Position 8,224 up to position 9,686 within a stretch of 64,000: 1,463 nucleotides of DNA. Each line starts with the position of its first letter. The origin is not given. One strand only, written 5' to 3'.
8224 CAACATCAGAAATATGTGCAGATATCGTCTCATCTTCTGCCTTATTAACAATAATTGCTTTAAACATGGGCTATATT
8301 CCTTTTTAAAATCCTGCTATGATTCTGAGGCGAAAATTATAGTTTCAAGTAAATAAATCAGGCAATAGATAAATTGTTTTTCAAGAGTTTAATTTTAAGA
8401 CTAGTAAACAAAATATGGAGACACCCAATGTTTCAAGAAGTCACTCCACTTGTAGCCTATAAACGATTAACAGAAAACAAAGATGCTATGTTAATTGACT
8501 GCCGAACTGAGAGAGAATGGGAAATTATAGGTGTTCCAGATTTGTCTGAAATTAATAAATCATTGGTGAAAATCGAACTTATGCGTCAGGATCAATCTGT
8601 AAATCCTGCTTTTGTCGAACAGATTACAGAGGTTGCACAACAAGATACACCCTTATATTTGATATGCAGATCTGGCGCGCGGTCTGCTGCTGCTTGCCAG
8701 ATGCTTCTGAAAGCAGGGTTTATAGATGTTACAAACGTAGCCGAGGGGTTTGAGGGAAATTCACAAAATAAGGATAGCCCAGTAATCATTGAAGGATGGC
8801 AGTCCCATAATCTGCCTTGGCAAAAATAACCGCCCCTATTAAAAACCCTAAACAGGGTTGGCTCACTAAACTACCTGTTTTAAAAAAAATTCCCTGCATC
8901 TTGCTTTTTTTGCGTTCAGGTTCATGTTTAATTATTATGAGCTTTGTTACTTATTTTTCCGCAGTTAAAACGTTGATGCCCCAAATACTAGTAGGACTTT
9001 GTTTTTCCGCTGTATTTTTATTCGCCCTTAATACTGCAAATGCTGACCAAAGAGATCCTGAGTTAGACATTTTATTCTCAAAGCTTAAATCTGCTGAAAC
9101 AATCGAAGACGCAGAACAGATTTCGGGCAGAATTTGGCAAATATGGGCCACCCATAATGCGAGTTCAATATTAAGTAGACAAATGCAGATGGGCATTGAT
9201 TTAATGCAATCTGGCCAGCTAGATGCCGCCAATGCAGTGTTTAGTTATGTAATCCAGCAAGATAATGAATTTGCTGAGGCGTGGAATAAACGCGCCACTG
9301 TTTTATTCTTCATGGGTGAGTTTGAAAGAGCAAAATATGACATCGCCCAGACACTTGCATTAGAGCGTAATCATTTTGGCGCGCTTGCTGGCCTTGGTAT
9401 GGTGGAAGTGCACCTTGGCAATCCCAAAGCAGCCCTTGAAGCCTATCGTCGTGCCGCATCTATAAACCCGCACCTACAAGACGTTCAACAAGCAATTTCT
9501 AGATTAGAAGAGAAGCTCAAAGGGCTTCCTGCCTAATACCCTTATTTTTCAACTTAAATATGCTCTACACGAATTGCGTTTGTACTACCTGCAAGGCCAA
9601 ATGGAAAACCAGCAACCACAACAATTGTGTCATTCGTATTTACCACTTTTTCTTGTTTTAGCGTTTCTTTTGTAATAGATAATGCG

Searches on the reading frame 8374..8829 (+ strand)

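Call 52: search_protein_families(library=pfam, proteins=[window:8374-8829:+], max_evalue=0.001)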
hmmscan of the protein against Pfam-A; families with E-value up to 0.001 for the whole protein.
window:8374-8829:+ (151 aa): 1 family
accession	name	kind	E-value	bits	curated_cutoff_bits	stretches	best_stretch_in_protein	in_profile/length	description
PF00581.25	Rhodanese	-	2.4e-10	41.2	22.2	1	29-128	5-98/102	Rhodanese-like domain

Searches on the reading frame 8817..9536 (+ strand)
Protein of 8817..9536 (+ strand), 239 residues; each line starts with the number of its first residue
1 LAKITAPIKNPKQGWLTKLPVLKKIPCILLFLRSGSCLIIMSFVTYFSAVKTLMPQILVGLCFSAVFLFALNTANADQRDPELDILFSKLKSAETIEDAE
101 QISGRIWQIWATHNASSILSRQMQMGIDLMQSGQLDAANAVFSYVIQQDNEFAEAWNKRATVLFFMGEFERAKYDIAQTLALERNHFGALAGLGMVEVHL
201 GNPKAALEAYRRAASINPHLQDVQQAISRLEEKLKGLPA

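Call 52: search_protein_families(library=pfam, proteins=[window:8817-9536:+], max_evalue=0.001)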
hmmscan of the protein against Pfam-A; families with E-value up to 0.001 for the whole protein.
window:8817-9536:+ (239 aa): 10 families
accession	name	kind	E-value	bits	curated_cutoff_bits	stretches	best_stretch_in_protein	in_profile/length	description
PF07719.23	TPR_2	-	2.4e-12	46.4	27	1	189-219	3-33/34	Tetratricopeptide repeat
PF00515.34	TPR_1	-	1.9e-10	40.5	27.8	1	189-219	3-33/34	Tetratricopeptide repeat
PF14559.12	TPR_19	-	2.6e-09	37.7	25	1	129-173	1-45/68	Tetratricopeptide repeat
PF13432.12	TPR_16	-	5.4e-09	36.8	32.7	1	158-218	2-62/65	Tetratricopeptide repeat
PF13428.12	TPR_14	-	6.5e-07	29.9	23.5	0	189-226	3-40/44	Tetratricopeptide repeat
PF13414.12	TPR_11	-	2e-06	27.8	26.8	0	129-164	4-39/42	TPR repeat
PF13181.12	TPR_8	-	2.6e-06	27.6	25.7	0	189-218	3-32/34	Tetratricopeptide repeat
PF13371.12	TPR_9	-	3.9e-06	27.2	35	0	193-230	35-72/73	Tetratricopeptide repeat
PF13424.12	TPR_12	-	0.00017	22.1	30.1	1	152-216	2-74/77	Tetratricopeptide repeat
PF13431.12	TPR_17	-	0.00052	20.5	24.4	0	145-173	5-33/34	Tetratricopeptide repeat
